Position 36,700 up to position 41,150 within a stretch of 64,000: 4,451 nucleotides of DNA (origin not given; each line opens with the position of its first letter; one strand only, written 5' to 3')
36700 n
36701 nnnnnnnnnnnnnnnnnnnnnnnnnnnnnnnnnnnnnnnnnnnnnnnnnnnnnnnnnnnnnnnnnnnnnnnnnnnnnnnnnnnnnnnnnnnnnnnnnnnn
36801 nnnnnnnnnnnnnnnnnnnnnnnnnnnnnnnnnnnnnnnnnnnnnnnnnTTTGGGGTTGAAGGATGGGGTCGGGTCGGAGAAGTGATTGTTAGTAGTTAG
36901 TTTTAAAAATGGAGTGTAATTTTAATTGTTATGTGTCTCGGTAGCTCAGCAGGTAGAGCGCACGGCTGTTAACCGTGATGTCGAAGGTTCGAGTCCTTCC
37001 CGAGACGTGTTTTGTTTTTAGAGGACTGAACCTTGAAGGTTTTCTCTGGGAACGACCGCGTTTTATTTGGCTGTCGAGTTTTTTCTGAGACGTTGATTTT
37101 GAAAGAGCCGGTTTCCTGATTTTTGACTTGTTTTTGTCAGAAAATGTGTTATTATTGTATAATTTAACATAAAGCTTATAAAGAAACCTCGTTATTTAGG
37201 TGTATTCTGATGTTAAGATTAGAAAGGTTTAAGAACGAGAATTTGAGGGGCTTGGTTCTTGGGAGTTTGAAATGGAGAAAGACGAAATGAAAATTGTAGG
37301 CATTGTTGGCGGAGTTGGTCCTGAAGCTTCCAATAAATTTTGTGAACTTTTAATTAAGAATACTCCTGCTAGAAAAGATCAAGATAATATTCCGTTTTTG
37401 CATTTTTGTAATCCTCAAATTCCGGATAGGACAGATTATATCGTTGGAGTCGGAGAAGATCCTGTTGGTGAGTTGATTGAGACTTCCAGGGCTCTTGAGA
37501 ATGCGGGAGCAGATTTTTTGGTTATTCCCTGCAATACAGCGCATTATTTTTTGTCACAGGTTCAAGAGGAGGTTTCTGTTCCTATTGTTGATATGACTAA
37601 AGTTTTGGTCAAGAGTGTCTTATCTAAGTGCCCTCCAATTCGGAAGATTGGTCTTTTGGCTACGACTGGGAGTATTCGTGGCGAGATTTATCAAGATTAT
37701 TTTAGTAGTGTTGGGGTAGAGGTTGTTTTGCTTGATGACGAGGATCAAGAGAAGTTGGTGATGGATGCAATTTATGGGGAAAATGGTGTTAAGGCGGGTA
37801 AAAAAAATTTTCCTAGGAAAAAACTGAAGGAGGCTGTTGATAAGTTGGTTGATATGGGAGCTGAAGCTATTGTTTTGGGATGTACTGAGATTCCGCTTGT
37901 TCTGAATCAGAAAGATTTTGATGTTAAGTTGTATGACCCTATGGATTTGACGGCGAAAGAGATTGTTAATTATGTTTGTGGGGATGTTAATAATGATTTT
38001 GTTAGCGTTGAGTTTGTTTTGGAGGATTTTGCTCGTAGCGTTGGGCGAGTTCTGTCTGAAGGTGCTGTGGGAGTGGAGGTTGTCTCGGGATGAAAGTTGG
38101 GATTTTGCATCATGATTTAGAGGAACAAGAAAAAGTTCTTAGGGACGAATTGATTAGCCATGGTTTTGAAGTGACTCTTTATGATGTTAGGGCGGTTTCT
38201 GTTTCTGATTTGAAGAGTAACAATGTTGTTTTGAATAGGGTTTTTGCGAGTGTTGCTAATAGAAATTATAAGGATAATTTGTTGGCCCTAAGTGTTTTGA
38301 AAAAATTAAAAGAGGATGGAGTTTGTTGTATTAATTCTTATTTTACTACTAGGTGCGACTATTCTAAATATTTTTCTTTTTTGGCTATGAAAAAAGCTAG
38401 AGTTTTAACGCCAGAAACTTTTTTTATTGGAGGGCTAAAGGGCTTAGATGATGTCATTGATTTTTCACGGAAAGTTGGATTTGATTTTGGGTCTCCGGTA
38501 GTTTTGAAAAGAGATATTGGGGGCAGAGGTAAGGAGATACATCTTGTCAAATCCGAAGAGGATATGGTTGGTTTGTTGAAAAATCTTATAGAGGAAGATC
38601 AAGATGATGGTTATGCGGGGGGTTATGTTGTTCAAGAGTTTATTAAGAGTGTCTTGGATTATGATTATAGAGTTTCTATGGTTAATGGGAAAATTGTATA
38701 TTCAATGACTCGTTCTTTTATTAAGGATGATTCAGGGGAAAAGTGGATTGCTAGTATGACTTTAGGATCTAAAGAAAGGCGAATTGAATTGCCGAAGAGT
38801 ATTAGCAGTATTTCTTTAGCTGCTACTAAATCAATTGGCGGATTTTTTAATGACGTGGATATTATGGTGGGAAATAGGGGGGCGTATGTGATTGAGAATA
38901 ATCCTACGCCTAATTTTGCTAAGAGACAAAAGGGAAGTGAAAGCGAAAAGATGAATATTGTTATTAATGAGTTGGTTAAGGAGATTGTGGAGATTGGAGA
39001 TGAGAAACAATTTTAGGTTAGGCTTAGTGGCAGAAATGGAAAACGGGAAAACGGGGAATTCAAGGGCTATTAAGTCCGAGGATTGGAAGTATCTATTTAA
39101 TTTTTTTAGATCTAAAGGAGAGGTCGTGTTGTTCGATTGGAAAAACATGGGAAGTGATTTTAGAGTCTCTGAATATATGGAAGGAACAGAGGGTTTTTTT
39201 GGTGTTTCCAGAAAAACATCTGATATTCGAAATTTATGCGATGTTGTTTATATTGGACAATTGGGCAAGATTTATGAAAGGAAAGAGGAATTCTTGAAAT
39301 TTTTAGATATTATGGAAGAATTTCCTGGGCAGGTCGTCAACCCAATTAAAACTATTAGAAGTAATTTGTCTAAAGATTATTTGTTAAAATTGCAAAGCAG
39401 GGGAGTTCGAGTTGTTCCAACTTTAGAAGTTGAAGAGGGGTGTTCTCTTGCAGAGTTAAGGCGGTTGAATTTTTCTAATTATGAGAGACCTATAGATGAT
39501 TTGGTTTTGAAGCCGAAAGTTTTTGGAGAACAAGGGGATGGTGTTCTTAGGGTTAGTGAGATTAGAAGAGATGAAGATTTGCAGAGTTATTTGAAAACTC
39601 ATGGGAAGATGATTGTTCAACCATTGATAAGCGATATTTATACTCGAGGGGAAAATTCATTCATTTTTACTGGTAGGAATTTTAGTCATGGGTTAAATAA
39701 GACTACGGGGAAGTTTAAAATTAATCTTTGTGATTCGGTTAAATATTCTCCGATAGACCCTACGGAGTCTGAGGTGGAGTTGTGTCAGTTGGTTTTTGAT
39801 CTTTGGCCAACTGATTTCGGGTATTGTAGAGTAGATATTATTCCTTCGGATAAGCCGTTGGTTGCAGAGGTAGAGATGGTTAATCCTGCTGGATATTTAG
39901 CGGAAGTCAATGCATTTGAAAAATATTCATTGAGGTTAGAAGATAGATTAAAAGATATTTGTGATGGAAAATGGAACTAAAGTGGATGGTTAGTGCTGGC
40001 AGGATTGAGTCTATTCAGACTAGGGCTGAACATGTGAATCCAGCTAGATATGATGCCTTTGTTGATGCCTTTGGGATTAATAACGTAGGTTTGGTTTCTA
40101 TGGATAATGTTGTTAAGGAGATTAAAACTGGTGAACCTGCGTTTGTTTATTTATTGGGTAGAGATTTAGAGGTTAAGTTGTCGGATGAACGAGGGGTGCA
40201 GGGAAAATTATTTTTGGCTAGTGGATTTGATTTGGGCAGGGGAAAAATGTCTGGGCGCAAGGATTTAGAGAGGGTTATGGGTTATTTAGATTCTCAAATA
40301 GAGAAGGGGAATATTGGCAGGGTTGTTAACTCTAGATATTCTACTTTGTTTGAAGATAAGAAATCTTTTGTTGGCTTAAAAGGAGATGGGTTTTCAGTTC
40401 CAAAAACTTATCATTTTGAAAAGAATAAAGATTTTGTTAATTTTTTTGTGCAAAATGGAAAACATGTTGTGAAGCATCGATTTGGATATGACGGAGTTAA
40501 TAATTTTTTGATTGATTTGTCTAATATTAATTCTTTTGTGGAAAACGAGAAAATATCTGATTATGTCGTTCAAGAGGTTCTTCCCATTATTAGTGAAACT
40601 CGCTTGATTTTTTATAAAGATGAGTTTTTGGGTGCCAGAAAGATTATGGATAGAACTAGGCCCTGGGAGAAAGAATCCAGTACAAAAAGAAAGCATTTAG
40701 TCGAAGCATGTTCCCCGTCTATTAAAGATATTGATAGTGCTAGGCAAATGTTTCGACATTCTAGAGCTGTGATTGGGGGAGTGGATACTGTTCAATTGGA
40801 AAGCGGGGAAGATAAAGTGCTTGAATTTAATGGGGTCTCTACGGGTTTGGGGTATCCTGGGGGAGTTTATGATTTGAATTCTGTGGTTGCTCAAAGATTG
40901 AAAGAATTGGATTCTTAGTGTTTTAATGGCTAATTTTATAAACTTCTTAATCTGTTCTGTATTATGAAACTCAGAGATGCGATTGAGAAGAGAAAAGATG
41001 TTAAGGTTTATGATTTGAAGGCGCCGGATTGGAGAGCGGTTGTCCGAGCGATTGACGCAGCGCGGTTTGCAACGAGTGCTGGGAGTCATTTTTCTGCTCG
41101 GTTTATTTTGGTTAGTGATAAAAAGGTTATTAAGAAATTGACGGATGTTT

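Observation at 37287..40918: Operon of an Asp/Glu racemase and three different ATP-grasp ligases next to tRNA-Asn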

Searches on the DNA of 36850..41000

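Call 95: search_rna_families(source=window, start=36850, end=41000, threshold=evalue, max_evalue=1)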
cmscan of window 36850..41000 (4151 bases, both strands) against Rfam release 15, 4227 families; matches with E-value up to 1: 2.
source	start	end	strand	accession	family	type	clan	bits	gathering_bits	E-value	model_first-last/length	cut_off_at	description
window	36935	37007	+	RF00005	tRNA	Gene; tRNA;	CL00001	72.2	29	5e-15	1-71/71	no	tRNA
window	36935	37008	-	RF04354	Plastid-ycf2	Cis-reg;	-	23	65.7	0.19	1-75/75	no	Plastid-ycf2 5UTR RNA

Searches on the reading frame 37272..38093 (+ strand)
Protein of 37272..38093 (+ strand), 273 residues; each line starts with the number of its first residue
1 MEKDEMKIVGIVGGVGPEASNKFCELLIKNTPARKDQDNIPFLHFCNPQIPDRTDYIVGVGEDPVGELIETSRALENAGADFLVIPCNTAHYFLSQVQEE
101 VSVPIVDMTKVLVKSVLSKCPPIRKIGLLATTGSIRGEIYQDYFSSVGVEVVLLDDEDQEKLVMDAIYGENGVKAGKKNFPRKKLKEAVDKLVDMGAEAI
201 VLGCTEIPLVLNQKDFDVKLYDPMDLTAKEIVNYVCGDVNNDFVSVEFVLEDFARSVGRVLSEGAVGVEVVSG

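Call 3: search_protein_families(library=pfam, proteins=[window:37272-38093:+], max_evalue=0.1)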
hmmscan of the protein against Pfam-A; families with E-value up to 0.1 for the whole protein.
window:37272-38093:+ (273 aa): 3 families
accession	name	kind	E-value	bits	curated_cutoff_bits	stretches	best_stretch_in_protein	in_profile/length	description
PF01177.27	Asp_Glu_race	-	1.8e-43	149.2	31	1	12-230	1-210/211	Asp/Glu/Hydantoin racemase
PF13714.12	PEP_mutase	-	0.0006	19.9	31.5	1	53-108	144-199/240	Phosphoenolpyruvate phosphomutase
PF02548.21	Pantoate_transf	-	0.028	14.3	28.7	0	62-106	157-200/259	Ketopantoate hydroxymethyltransferase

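Call 4: search_protein_families(library=ncbifam, proteins=[window:37272-38093:+], max_evalue=0.1)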
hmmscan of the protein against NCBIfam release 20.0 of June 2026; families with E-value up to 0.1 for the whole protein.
window:37272-38093:+ (273 aa): 9 families
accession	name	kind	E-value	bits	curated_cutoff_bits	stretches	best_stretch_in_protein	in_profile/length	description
NF052483.1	racemase_CuyB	equivalog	5.6e-65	219.4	190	1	9-234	1-224/225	cysteate racemase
TIGR00035.1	asp_race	subfamily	1e-61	208.6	93.1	1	6-235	2-227/236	amino acid racemase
NF007569.0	PRK10200.1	equivalog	1.2e-12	48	417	1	66-235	61-228/230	aspartate/glutamate racemase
TIGR00067.1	glut_race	equivalog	1.1e-10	41.3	146.65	1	77-213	59-189/251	glutamate racemase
NF002035.0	PRK00865.1-3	equivalog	3.9e-09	36.5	328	1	75-211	61-191/267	glutamate racemase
NF005679.0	PRK07475.1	subfamily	4.3e-07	29.6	231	1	65-209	65-210/246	hypothetical protein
NF001452.0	PRK00311.1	subfamily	0.025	13.9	272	0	59-106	157-203/267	3-methyl-2-oxobutanoate hydroxymethyltransferase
NF007788.0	PRK10481.1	equivalog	0.03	14.1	198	0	157-206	52-100/225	hypothetical protein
TIGR00222.1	panB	equivalog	0.065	12.8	207.55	0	59-107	154-201/264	3-methyl-2-oxobutanoate hydroxymethyltransferase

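Call 7: search_solved_structures(query=window:37287-38093:+, max_evalue=0.001)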
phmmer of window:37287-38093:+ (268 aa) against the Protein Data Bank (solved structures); distinct sequences matched with E-value up to 0.001: 23.
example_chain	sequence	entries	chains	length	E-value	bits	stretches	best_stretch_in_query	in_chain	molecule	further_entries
1jfl_A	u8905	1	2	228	4.7e-56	193.4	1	1-227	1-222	ASPARTATE RACEMASE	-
2dx7_A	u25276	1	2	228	8.4e-55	189.3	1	1-227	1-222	aspartate racemase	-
3s7z_A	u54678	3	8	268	2.2e-32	115.8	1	3-208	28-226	Putative aspartate racemase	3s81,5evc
5b19_A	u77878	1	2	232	7.6e-24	87.9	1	2-227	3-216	Aspartate racemase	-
2zsk_A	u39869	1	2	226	1.1e-21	80.8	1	1-227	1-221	226aa long hypothetical aspartate racemase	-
1iu9_A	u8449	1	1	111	7.7e-18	68.2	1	118-218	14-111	aspartate racemase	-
5wxx_A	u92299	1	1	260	1.7e-16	63.8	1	2-231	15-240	McyF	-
9lyd_Q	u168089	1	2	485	2.2e-16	63.4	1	118-218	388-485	G-protein coupled receptor 3,Aspartate racemase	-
5xnk_A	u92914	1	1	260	4.1e-15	59.3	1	2-231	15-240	McyF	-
3ojc_A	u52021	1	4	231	6.3e-15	58.6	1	1-229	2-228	Putative aspartate/glutamate racemase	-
5wxy_A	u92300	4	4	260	9.9e-14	54.7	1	2-231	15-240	McyF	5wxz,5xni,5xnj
1b73_A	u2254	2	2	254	2.7e-09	40.2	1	63-234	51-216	GLUTAMATE RACEMASE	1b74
5hqt_A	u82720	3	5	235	2.3e-08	37.1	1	56-230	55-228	aspartate/glutamate racemase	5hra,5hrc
5ell_A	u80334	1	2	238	2.3e-08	37.1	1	56-230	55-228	Asp/Glu_racemase family protein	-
5elm_A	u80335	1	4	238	5.7e-07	32.5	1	56-230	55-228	Asp/Glu_racemase family protein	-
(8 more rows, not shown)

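Call 74: search_solved_structures(query=window:37287-38093:+, max_evalue=1e-40, show_alignments=1)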
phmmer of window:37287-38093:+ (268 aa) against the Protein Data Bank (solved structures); distinct sequences matched with E-value up to 1e-40: 2.
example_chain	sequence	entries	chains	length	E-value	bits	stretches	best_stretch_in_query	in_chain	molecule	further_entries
1jfl_A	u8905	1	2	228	4.7e-56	193.4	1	1-227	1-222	ASPARTATE RACEMASE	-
2dx7_A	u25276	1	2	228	8.4e-55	189.3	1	1-227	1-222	aspartate racemase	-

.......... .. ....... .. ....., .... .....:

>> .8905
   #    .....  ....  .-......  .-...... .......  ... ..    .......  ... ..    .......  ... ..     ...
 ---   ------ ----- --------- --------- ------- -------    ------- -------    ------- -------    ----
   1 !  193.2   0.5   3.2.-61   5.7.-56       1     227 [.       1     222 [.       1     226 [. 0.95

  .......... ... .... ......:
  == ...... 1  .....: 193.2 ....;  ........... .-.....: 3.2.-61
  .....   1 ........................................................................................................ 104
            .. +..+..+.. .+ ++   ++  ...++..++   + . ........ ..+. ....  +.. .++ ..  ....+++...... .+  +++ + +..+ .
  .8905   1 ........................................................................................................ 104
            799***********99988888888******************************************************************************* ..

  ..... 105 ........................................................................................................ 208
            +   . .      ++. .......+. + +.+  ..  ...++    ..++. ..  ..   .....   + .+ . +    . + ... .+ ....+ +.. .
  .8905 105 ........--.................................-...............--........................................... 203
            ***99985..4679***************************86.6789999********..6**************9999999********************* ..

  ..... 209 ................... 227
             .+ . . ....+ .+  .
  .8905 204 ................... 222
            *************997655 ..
